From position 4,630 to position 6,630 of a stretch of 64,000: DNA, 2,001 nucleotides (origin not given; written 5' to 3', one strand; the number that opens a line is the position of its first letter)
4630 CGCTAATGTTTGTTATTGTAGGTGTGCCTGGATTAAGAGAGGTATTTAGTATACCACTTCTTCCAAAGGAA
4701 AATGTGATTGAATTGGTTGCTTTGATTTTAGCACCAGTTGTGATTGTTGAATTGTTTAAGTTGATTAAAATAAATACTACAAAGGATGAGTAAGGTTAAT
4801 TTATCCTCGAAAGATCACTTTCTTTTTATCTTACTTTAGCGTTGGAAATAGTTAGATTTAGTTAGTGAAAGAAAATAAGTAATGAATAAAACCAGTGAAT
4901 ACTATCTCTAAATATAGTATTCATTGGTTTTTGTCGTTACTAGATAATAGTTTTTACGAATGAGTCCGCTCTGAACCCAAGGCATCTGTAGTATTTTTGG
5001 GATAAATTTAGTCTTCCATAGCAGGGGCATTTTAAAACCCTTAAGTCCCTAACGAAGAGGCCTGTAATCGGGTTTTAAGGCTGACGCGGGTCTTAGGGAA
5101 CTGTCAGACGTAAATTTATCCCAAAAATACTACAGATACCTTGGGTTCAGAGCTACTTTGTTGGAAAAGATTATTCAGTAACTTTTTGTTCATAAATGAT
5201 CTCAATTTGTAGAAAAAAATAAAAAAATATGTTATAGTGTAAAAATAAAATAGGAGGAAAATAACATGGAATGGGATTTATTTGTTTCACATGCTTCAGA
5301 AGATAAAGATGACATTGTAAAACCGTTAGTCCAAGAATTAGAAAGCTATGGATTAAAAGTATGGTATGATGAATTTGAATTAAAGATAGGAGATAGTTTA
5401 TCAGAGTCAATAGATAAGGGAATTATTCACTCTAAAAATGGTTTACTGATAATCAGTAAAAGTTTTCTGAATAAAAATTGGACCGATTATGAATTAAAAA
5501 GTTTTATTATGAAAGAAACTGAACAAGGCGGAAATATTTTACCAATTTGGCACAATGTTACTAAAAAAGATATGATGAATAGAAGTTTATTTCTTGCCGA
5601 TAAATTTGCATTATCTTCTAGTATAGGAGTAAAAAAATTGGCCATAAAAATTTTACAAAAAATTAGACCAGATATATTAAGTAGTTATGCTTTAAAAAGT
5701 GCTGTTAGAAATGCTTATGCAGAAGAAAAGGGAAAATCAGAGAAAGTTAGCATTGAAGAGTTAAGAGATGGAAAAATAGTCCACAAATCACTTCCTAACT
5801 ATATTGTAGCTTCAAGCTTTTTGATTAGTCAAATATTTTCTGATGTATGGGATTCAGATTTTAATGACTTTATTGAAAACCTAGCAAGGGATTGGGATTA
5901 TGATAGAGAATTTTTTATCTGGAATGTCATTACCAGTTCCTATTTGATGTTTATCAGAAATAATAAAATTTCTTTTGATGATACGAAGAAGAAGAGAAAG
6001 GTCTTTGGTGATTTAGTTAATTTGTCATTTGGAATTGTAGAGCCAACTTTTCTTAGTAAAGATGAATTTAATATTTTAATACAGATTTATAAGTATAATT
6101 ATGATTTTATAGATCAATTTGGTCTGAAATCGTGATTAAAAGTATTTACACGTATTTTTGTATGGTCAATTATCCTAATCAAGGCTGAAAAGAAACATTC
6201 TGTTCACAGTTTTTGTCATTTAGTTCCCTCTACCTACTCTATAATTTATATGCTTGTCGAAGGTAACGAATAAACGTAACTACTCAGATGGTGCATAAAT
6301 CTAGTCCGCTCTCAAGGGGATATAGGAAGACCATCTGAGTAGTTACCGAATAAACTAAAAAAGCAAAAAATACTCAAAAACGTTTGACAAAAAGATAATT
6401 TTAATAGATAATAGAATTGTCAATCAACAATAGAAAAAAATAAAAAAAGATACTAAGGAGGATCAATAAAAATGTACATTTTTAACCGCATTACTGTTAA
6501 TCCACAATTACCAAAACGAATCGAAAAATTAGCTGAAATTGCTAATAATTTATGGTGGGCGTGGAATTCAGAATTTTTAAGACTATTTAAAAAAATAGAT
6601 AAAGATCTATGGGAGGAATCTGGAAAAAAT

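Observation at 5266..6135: Standalone TIR-domain gene with an intact catalytic-Glu motif and an unknown C-terminal domain, embedded among core genes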

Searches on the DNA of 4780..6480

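Call 94: search_rna_families(source=window, start=4780, end=6480, threshold=evalue, max_evalue=1)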
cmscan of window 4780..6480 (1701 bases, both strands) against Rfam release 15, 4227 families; matches with E-value up to 1: 5.
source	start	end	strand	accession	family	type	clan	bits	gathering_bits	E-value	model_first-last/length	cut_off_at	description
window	4971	5150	+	RF04156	MIR2670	Gene; miRNA;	-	38.7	117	3.9e-06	1-200/200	no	MIR2670 microRNA precursor family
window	4877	4942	+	RF03225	mir-2763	Gene; miRNA;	-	28.5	50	0.0029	1-83/83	no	mir-2763 microRNA precursor family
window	4879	4947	+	RF00739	MIR476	Gene; miRNA;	-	28.4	80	0.013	1-92/92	no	MIR476 microRNA precursor family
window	4886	4965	+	RF02351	psRNA14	Gene; sRNA;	-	25.1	60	0.19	1-84/84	no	Proteobacteria sRNA psRNA14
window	5895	5956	+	RF01526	ceN106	Gene; snRNA; snoRNA; CD-box;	-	19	60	0.94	1-77/77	no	C. elegans snoRNA ceN106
